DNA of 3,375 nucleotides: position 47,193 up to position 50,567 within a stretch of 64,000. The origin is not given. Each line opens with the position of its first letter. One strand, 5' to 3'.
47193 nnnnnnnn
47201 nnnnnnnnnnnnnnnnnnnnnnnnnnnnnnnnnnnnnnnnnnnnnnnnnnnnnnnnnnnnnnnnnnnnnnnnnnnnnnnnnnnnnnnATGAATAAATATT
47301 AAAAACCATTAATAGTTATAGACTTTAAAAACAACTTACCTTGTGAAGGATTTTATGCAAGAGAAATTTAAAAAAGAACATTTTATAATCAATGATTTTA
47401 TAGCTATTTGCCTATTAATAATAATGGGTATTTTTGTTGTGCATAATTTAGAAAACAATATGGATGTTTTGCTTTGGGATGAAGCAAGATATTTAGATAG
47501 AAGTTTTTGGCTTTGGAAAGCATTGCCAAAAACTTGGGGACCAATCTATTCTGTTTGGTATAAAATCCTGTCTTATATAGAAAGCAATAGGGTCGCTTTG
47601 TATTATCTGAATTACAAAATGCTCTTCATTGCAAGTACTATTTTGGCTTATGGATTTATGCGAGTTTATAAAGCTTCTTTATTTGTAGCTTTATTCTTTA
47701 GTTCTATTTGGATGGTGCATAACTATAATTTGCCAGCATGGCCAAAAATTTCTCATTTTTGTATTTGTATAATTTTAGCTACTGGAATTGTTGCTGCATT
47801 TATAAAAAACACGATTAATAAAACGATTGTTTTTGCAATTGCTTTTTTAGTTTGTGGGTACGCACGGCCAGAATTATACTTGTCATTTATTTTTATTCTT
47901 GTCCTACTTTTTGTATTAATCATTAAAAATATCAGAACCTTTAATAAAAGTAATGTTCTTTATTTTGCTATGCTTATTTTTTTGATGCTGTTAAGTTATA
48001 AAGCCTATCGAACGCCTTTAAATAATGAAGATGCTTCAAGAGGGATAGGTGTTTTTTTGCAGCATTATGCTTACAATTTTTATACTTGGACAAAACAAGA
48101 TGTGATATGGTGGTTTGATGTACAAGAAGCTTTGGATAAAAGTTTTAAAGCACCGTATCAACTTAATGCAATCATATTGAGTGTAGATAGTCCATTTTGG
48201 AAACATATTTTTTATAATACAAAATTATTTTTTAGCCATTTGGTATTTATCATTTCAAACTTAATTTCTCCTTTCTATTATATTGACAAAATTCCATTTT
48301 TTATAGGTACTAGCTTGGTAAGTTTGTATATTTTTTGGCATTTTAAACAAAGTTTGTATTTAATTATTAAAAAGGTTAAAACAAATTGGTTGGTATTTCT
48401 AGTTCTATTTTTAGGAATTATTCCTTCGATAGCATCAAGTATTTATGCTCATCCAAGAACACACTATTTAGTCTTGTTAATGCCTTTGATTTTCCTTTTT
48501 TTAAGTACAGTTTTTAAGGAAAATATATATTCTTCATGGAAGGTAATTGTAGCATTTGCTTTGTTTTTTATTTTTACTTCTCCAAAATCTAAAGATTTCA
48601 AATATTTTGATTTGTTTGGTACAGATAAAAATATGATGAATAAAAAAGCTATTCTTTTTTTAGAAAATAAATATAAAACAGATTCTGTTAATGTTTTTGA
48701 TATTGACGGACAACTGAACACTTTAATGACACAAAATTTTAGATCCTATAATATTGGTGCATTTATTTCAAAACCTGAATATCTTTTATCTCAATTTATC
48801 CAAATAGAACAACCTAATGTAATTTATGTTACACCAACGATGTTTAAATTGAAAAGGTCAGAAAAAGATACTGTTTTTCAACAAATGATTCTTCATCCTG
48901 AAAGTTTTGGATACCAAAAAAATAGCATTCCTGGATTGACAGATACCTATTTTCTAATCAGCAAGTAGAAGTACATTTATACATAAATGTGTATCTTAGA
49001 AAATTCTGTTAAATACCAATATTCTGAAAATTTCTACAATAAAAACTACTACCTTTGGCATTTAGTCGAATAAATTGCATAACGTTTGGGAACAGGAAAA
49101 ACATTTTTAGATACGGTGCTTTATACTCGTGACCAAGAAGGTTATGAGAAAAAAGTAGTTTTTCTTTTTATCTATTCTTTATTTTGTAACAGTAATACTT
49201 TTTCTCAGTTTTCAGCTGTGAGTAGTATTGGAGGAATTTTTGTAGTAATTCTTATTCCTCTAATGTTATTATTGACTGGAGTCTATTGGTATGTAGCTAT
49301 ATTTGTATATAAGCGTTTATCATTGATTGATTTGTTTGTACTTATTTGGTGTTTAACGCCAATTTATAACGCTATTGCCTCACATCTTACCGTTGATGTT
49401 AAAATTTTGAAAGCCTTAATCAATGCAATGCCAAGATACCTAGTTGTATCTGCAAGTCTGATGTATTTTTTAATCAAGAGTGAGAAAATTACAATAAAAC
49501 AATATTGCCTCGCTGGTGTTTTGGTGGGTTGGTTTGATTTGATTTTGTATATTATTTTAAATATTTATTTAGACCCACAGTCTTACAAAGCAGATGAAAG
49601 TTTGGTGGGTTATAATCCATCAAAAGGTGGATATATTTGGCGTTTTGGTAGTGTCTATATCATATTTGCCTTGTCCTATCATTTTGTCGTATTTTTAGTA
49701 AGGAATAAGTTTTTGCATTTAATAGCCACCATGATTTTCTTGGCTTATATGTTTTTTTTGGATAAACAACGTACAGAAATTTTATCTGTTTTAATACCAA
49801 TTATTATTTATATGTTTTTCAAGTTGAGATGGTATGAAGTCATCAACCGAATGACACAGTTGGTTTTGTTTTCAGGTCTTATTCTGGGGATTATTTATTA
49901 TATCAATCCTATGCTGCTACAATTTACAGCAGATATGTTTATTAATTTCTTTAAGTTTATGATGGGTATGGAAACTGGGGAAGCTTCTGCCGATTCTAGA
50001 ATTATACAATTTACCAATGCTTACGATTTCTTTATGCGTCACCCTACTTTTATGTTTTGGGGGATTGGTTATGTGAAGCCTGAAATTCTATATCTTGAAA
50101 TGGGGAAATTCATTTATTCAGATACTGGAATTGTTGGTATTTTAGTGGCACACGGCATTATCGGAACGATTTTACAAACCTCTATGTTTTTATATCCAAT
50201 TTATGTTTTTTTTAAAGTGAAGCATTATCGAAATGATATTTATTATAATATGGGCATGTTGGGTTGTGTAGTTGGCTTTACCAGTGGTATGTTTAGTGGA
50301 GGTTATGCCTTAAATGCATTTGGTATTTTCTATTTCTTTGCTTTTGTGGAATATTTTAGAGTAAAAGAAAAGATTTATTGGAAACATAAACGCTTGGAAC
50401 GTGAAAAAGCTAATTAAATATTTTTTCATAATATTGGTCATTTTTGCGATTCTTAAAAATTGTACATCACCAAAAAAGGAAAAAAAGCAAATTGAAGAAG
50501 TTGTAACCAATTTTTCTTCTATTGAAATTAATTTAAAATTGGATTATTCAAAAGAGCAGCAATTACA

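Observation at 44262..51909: Surface-glycan locus built only from periplasm-acting parts: three GT-C-like proteins, a Wzy/ligase-like protein and a GH-A lipoprotein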

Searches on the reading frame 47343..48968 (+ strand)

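Call 3: search_protein_families(library=pfam, proteins=[window:47343-48968:+], max_evalue=1)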
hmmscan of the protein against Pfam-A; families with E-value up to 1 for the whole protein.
window:47343-48968:+ (541 aa): 0 families

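Call 4: search_protein_families(library=ncbifam, proteins=[window:47343-48968:+], max_evalue=1)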
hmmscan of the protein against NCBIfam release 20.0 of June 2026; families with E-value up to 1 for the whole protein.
window:47343-48968:+ (541 aa): 1 family
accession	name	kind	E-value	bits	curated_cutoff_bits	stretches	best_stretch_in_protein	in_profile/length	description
NF003716.0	PRK05326.1-3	equivalog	0.086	11.3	355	1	82-140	213-271/499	potassium/proton antiporter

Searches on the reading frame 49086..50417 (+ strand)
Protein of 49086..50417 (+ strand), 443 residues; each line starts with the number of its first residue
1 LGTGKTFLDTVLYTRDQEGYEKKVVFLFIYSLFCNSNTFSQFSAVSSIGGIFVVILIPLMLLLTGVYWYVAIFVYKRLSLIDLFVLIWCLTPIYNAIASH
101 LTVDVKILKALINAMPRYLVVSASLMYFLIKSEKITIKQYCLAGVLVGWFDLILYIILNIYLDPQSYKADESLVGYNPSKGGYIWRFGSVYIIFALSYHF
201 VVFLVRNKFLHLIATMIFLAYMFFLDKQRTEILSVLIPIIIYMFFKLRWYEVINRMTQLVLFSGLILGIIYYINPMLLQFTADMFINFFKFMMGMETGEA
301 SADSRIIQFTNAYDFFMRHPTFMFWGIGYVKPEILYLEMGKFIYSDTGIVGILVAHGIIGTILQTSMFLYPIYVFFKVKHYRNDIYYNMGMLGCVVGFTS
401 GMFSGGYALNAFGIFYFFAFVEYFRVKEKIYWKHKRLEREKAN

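Call 3: search_protein_families(library=pfam, proteins=[window:49086-50417:+], max_evalue=1)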
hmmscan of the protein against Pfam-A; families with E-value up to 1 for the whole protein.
window:49086-50417:+ (443 aa): 0 families

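Call 4: search_protein_families(library=ncbifam, proteins=[window:49086-50417:+], max_evalue=1)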
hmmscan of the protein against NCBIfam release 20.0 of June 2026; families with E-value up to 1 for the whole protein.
window:49086-50417:+ (443 aa): 1 family
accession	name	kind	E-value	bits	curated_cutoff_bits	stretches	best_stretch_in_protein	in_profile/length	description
NF033463.1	polymyxin_MCR5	exception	0.097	11.3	1250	1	12-112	10-114/547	MCR-5 family phosphoethanolamine--lipid A transferase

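Call 17: find_homologous_proteins(query=window:49086-50417:+, max_evalue=0.001)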
Query window:49086-50417:+ (443 aa): 23 proteins with E <= 0.001 among 8000 candidates.
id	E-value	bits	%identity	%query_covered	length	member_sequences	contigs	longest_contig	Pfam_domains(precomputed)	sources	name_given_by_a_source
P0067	1.8e-284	962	98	100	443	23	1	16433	PF04932.21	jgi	-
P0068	3.8e-239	812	79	100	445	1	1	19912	PF04932.21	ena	-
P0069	2.6e-210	717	70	99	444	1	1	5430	PF04932.21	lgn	-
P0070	1.9e-208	711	69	99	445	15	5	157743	PF04932.21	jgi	jgi:hypothetical protein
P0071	1.3e-184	633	72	84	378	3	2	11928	PF04932.21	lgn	-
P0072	4.8e-126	440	66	64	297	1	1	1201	PF04932.21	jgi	jgi:hypothetical protein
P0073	6.8e-123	429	45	97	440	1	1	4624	-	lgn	-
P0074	1.2e-116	409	45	97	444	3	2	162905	-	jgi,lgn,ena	-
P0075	3.8e-115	404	44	97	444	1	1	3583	-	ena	-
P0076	8.3e-114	399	44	96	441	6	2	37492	-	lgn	-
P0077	2.4e-113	398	43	99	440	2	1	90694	-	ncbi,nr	ncbi:MAG: hypothetical protein JWN78_3033 [Bacteroidota bacterium]|nr:hypothetical protein [Bacteroi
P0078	1.5e-112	395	43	98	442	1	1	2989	-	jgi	jgi:hypothetical protein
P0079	1.7e-112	395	43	98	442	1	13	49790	-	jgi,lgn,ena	jgi:hypothetical protein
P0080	2.4e-112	394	43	98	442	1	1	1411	-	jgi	jgi:hypothetical protein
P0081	2.5e-112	394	42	97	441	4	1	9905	-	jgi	jgi:hypothetical protein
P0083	1.2e-109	386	43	98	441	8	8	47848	PF04932.21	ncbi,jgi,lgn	-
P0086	3.9e-104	367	42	95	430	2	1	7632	PF04932.21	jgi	jgi:hypothetical protein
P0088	2.7e-64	236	33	97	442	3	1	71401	-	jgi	jgi:hypothetical protein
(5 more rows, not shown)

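Call 35: search_solved_structures(query=A4, max_evalue=10, show_alignments=2)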
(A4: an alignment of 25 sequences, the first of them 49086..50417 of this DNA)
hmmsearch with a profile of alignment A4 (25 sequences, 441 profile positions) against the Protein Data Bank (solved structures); distinct sequences matched with E-value up to 10: 0.
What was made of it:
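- Tried and rejected: The g4 family profile also found nothing (call 35).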

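Call 43: search_protein_families(library=pfam, alignment_id=A4, max_evalue=0.1)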
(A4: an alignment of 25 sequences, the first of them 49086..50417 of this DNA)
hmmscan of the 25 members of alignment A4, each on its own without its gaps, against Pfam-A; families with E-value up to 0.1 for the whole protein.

A. member 1, window:49086-50417:+ (443 aa): 0 families

B. families by the number of members that match (of 25 scanned): 3 families
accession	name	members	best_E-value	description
PF04932.20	Wzy_C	8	2.6e-09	O-Antigen ligase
PF17112.10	Tom6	2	0.027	Mitochondrial import receptor subunit Tom6, fungal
PF06925.17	MGDG_synth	1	0.018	Monogalactosyldiacylglycerol (MGDG) synthase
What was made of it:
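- On Wzy_C superfamily (PF04932; for g4): 8 of 25 homologs hit, best E 2.6e-9 (call 43).
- Closest known: O-antigen ligase and bacterial polysaccharide polymerase families. Same: g4's homologs hit Wzy_C (call 43).
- g4 is assigned to Wzy_C through its homologs (call 43). Pfam describes Wzy_C as 'O-antigen ligase' (call 43).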

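Call 45: find_encoding_contigs(protein=window:49086-50417:+, flank=10000, max_places=4)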
Protein window:49086-50417:+ (443 aa): 10 contigs read that carry it; 4 places shown.
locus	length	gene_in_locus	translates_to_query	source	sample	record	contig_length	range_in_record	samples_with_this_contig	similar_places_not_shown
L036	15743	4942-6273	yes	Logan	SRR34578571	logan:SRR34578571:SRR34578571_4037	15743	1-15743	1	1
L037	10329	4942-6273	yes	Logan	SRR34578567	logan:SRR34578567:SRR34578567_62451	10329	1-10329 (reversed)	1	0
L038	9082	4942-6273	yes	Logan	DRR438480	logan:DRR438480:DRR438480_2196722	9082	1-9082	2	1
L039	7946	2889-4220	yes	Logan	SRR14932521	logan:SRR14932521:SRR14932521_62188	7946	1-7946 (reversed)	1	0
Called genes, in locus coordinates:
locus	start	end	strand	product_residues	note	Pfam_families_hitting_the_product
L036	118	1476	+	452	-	-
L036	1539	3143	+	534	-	-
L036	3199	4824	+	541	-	-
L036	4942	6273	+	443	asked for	-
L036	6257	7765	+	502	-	PF11790:Glyco_hydro_cc (faint)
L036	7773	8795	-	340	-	PF00106:adh_short (weak), PF01073:3Beta_HSD, PF01370:Epimerase, PF02719:Polysacc_synt_2, PF04321:RmlD_sub_bind, PF07993:NAD_binding_4 (faint), PF16363:GDP_Man_Dehyd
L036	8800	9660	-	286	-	PF00483:NTP_transferase, PF12804:NTP_transf_3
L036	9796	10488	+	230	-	PF23198:PDE8A_N (weak), PF00072:Response_reg, PF00486:Trans_reg_C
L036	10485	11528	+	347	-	PF00512:HisKA, PF02518:HATPase_c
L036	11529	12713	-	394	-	PF00202:Aminotran_3, PF00155:Aminotran_1_2 (weak)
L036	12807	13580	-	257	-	PF00160:Pro_isomerase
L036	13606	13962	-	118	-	-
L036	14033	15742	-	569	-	?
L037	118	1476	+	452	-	-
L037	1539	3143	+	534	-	-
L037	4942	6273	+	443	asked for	-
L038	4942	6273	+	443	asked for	-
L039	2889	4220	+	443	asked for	-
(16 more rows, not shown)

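Call 62: find_encoding_contigs(protein=P0074, flank=10000, max_places=2)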
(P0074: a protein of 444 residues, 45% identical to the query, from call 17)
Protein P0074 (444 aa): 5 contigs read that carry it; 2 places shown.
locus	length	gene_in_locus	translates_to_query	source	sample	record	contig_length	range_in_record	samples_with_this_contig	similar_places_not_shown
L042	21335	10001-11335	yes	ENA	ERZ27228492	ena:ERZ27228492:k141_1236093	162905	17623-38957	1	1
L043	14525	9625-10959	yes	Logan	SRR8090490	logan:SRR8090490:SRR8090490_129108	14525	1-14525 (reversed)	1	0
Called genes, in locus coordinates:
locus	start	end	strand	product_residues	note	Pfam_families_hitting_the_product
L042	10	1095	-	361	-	-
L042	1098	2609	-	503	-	PF03062:MBOAT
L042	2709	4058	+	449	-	PF01943:Polysacc_synt, PF03023:MurJ, PF13440:Polysacc_synt_3, PF01554:MatE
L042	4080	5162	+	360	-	PF13439:Glyco_transf_4, PF00534:Glycos_transf_1, PF13692:Glyco_trans_1_4, PF13524:Glyco_trans_1_2, PF20706:GT4-conflict (weak)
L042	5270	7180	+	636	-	PF16655:PhoD_N, PF09423:PhoD, PF18962:Por_Secre_tail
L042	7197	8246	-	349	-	PF01757:Acyl_transf_3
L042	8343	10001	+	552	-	-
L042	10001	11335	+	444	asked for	-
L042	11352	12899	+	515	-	-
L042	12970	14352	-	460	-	PF00171:Aldedh, PF05893:LuxC (weak)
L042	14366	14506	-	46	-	-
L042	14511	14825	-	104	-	-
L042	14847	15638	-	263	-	PF00106:adh_short, PF01370:Epimerase (faint), PF08659:KR (weak), PF13561:adh_short_C2, PF08643:DUF1776 (faint)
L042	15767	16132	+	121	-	PF01638:HxlR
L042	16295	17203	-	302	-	-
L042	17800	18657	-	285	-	PF20247:DUF6602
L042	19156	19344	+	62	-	-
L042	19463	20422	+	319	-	-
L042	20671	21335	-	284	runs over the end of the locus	PF00106:adh_short, PF02719:Polysacc_synt_2 (weak), PF08659:KR, PF13561:adh_short_C2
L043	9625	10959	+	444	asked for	-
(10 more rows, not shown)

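Call 77: find_encoding_contigs(protein=P0088, flank=10000, max_places=1)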
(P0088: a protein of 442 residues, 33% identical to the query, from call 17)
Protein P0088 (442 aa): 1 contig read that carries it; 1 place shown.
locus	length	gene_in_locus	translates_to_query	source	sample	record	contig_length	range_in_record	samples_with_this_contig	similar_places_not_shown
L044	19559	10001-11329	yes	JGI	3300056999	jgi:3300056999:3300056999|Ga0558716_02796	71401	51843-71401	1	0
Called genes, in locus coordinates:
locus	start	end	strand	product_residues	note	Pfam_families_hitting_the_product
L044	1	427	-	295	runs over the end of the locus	PF01694:Rhomboid, PF20216:DUF6576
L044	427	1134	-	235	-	PF01694:Rhomboid, PF08551:DUF1751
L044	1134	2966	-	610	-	PF02518:HATPase_c, PF13589:HATPase_c_3, PF01119:DNA_mis_repair, PF08676:MutL_C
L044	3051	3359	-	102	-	-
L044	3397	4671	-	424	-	-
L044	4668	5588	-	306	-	-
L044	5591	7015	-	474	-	PF03062:MBOAT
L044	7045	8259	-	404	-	PF01757:Acyl_transf_3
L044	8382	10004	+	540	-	-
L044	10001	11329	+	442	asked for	-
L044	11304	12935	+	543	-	-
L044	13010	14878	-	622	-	PF00890:FAD_binding_2 (faint), PF01134:GIDA, PF07992:Pyr_redox_2 (weak), PF12831:FAD_oxidored, PF21680:GIDA_C_1st, PF13932:SAM_GIDA_C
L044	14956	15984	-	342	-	PF11751:PorP_SprF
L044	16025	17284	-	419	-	PF23019:DUF7033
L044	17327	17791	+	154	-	PF02616:SMC_ScpA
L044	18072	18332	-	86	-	-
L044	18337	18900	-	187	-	PF04542:Sigma70_r2, PF22029:PhyR_sigma2 (weak), PF08281:Sigma70_r4_2, PF04545:Sigma70_r4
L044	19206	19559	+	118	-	?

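Call 78: find_encoding_contigs(protein=P0077, flank=10000, max_places=1)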
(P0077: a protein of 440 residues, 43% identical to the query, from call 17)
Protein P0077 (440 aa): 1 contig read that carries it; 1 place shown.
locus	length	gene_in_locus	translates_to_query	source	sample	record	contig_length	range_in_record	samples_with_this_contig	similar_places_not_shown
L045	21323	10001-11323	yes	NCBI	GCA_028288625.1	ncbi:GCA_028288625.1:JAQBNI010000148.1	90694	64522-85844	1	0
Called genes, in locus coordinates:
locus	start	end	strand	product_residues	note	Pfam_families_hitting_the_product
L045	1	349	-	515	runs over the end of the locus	PF03062:MBOAT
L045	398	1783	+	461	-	PF01943:Polysacc_synt, PF13440:Polysacc_synt_3, PF03023:MurJ, PF01554:MatE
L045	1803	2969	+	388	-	PF01757:Acyl_transf_3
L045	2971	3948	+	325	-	PF13439:Glyco_transf_4, PF00534:Glycos_transf_1, PF13692:Glyco_trans_1_4, PF13524:Glyco_trans_1_2 (weak), PF20706:GT4-conflict (weak)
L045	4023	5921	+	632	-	PF16655:PhoD_N, PF16656:Pur_ac_phosph_N (weak), PF09423:PhoD, PF18962:Por_Secre_tail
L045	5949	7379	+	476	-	PF03062:MBOAT, PF13813:MBOAT_2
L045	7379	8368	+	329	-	-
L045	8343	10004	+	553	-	-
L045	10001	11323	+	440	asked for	-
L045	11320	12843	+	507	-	-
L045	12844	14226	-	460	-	PF00171:Aldedh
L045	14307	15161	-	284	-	PF00106:adh_short, PF02719:Polysacc_synt_2 (weak), PF08659:KR, PF13561:adh_short_C2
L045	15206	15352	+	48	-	-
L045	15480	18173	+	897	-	PF26115:PDDEXK_GAPS4, PF26110:GAPS4b_N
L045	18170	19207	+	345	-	PF04245:NA37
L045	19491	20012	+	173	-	-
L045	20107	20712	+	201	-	PF06736:TMEM175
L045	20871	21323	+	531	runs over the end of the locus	PF01244:Peptidase_M19 (faint)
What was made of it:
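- Closest known: Psl-type Wzx/Wzy-dependent exopolysaccharide loci of Pseudomonas. Same: The combination matches when relatives are included: a Wzy_C-type protein, a clan GH-A hydrolase, a Wzx-type flippase, a GT4 and Acyl_transf_3 (calls 62, 78).
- A Wzx-type flippase (Polysacc_synt/MatE), a GT4, Acyl_transf_3 and MBOAT (calls 62, 77, 78). The triad's relatives carry a GT4 and a Wzx-type flippase (calls 62, 78), which points to a cytoplasmic start.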
